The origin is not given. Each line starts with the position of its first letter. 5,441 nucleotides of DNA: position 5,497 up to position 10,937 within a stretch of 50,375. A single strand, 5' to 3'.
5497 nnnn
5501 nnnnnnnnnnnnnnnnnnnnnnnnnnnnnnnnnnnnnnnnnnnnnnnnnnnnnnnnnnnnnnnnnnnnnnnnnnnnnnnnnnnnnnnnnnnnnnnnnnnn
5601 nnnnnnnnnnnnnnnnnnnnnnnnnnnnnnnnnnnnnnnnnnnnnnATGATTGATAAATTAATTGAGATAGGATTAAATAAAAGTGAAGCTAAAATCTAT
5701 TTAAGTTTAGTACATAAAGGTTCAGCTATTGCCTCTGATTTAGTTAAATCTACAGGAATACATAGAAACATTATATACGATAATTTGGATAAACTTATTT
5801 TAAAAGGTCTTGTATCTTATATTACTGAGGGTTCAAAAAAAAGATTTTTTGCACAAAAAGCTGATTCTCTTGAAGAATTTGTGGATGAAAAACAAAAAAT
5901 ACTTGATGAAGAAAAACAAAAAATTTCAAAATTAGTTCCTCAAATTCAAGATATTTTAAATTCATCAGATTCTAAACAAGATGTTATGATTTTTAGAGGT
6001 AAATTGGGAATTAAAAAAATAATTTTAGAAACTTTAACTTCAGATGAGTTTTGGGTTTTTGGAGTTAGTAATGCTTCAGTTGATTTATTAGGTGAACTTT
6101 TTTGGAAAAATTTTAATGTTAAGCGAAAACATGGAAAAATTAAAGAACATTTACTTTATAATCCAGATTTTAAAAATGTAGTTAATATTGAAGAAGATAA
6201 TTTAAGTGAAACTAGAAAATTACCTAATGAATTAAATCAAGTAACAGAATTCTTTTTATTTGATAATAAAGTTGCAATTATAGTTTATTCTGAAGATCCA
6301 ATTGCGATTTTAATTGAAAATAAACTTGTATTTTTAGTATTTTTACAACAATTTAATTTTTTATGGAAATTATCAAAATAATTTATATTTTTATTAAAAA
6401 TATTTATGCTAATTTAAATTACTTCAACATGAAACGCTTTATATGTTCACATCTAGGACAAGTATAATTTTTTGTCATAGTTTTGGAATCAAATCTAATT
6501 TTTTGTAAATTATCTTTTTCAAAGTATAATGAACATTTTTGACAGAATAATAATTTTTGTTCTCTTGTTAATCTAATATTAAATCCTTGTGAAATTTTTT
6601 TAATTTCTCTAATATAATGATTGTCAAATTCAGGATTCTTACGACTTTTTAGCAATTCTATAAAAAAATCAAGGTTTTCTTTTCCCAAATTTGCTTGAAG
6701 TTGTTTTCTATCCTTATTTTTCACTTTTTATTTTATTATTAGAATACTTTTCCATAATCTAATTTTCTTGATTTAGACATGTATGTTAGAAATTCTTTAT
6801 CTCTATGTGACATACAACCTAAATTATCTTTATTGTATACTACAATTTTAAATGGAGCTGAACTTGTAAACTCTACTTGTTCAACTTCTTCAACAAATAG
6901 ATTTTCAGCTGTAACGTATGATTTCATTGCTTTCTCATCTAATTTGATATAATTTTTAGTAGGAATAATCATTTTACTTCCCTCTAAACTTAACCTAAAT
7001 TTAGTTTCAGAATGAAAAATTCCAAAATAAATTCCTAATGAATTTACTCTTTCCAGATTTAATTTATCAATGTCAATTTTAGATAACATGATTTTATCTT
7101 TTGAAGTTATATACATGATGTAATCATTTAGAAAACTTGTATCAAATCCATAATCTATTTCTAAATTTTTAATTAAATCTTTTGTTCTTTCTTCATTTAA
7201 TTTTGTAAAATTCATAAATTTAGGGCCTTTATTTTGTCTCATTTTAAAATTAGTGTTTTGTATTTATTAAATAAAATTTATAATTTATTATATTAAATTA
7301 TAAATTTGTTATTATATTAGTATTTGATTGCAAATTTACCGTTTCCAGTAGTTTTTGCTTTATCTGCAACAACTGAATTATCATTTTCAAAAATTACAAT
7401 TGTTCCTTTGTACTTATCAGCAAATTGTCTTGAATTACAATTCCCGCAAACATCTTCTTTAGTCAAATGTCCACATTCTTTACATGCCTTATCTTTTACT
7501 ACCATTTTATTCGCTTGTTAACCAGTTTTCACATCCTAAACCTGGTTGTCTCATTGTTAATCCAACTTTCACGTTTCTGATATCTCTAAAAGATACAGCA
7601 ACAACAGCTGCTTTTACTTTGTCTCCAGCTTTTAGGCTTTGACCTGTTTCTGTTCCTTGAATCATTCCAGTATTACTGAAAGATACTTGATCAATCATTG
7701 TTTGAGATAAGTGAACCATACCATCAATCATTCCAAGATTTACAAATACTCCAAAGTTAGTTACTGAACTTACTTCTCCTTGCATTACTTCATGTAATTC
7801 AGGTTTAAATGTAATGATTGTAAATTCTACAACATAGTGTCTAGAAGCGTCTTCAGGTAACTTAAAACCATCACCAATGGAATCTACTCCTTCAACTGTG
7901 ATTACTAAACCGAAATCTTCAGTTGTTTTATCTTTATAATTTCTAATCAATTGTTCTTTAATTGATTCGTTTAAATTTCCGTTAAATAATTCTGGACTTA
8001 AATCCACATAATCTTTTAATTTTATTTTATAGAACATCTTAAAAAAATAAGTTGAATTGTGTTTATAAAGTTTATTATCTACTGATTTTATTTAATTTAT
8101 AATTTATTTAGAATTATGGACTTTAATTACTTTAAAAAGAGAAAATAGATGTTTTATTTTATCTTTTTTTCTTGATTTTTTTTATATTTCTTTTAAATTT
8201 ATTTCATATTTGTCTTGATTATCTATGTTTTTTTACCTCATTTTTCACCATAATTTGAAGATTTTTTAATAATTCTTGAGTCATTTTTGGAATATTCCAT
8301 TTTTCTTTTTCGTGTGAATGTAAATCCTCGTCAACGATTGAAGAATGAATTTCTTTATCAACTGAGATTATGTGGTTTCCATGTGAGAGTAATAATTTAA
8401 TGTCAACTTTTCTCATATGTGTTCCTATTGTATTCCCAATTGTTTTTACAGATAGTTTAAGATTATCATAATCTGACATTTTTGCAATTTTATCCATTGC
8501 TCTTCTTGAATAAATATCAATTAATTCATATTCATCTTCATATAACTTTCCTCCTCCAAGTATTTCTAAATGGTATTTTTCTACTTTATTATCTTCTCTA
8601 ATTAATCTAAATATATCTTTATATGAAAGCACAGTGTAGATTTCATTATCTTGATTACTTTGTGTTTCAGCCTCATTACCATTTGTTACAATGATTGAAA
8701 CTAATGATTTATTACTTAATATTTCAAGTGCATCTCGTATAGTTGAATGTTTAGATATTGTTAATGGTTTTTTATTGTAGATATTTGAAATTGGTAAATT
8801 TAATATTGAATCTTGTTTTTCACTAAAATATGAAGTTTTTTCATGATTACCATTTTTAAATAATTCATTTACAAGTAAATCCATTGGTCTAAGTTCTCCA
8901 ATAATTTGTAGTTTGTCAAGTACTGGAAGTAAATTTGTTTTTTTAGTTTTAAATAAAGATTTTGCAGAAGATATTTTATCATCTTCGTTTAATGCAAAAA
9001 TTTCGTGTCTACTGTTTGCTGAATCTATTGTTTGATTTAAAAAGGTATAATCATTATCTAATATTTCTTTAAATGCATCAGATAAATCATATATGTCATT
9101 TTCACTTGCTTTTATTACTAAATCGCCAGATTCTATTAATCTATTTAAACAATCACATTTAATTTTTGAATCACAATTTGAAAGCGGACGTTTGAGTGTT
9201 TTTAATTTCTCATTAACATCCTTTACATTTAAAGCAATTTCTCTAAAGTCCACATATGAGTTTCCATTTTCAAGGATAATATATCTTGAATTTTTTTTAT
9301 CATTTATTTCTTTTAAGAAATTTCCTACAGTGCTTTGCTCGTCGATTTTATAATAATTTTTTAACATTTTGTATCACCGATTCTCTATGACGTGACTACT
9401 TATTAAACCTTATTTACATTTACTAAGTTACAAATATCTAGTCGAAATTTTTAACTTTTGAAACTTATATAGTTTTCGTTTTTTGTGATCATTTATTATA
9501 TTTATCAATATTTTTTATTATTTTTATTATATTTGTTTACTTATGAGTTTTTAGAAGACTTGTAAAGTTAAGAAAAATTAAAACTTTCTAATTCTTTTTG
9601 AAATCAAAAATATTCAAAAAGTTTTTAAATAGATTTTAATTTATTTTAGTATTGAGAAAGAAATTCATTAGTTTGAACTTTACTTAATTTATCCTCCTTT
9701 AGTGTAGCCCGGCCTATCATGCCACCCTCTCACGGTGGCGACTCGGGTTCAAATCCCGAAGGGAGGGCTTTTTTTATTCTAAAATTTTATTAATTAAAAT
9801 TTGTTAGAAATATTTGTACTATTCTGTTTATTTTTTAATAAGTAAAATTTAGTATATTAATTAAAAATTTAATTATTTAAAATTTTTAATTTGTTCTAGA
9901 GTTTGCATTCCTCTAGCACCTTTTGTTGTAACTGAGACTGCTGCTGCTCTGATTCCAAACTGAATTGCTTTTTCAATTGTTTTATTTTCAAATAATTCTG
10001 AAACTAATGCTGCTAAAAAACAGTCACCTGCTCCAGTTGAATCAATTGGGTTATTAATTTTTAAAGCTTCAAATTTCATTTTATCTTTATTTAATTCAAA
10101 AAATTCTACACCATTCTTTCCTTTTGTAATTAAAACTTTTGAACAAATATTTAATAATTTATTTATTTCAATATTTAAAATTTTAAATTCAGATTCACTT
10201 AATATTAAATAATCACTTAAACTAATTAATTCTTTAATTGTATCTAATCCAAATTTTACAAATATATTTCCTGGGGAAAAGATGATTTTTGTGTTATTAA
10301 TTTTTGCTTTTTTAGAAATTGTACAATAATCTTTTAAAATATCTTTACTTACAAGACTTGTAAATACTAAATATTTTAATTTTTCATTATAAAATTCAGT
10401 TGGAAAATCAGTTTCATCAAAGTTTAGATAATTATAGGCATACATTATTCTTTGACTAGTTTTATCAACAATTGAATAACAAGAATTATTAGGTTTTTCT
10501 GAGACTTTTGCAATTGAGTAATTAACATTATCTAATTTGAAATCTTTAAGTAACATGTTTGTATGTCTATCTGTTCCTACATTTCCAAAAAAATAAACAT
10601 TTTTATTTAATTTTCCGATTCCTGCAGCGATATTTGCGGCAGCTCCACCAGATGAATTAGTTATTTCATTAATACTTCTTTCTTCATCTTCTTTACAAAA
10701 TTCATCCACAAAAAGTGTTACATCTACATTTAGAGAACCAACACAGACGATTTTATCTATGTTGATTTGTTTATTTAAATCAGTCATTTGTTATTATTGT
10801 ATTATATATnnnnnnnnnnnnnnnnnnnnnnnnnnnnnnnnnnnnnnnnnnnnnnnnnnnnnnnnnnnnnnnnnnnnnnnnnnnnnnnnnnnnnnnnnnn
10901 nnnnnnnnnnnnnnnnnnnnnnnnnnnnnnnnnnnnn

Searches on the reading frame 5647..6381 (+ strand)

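Call 68: search_protein_families(library=pfam, proteins=[window:5647-6381:+], max_evalue=0.001)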
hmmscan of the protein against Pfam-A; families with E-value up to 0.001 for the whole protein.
window:5647-6381:+ (244 aa): 1 family
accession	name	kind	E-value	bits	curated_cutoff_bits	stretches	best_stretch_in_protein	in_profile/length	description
PF01978.25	TrmB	-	4.9e-12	46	25.6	1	7-69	3-64/68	Sugar-specific transcriptional regulator TrmB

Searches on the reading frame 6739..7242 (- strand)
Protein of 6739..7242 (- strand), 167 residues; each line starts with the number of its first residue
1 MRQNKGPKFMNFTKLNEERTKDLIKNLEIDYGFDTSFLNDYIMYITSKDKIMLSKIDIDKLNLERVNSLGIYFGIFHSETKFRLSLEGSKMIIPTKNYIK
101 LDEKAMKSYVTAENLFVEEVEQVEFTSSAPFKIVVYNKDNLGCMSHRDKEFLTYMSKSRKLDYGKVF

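Call 68: search_protein_families(library=pfam, proteins=[window:6739-7242:-], max_evalue=0.001)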
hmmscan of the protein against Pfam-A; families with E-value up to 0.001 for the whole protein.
window:6739-7242:- (167 aa): 1 family
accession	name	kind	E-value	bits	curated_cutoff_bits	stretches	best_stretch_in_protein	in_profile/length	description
PF17833.7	pre-PUA_NIP7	-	0.00092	19.9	23.1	0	14-86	3-80/80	NIP7/UPF0113, pre-PUA domain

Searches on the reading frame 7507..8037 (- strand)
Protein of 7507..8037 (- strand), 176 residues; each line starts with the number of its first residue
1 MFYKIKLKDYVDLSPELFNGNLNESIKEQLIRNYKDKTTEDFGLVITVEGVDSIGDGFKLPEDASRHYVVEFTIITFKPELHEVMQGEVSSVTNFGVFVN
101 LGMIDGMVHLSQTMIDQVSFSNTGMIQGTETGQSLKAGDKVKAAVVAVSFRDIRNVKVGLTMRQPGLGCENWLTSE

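Call 68: search_protein_families(library=pfam, proteins=[window:7507-8037:-], max_evalue=0.001)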
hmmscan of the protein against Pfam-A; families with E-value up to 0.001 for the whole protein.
window:7507-8037:- (176 aa): 3 families
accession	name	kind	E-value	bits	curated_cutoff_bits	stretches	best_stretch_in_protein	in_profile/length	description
PF00575.29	S1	-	5.7e-12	46.3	22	1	78-148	1-62/74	S1 RNA binding domain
PF03876.22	SHS2_Rpb7-N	-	2e-11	44.3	24.8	1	8-63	1-56/57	SHS2 domain found in N terminus of Rpb7p/Rpc25p/MJ0397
PF08292.18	RNA_pol_Rbc25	-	0.00053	20.7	25.1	0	83-158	1-80/121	RNA polymerase III subunit Rpc25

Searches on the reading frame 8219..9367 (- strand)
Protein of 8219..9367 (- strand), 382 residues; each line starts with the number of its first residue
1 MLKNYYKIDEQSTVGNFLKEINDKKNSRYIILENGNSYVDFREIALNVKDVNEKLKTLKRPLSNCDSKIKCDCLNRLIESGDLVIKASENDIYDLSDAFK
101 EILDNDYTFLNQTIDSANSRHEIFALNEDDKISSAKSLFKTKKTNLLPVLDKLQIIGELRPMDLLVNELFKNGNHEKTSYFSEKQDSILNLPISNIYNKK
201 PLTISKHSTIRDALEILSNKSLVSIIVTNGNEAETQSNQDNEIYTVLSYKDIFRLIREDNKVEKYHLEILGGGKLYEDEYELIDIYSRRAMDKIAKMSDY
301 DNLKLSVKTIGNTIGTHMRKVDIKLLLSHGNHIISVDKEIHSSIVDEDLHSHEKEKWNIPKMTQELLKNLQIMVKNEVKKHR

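Call 59: search_protein_families(library=ncbifam, proteins=[window:8219-9367:-], max_evalue=0.00001)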
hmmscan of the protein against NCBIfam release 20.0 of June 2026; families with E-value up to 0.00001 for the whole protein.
window:8219-9367:- (382 aa): 0 families

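Call 68: search_protein_families(library=pfam, proteins=[window:8219-9367:-], max_evalue=0.001)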
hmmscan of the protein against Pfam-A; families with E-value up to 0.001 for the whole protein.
window:8219-9367:- (382 aa): 1 family
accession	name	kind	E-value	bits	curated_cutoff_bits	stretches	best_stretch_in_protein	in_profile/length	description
PF00571.33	CBS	-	7.1e-09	36.3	24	0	194-231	2-37/57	CBS domain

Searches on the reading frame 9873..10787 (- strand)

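Call 68: search_protein_families(library=pfam, proteins=[window:9873-10787:-], max_evalue=0.001)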
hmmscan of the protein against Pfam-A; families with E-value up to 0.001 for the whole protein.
window:9873-10787:- (304 aa): 1 family
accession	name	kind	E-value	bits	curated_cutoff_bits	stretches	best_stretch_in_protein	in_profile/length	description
PF00294.29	PfkB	-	2.9e-50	171.8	25.8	1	12-293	3-297/302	pfkB family carbohydrate kinase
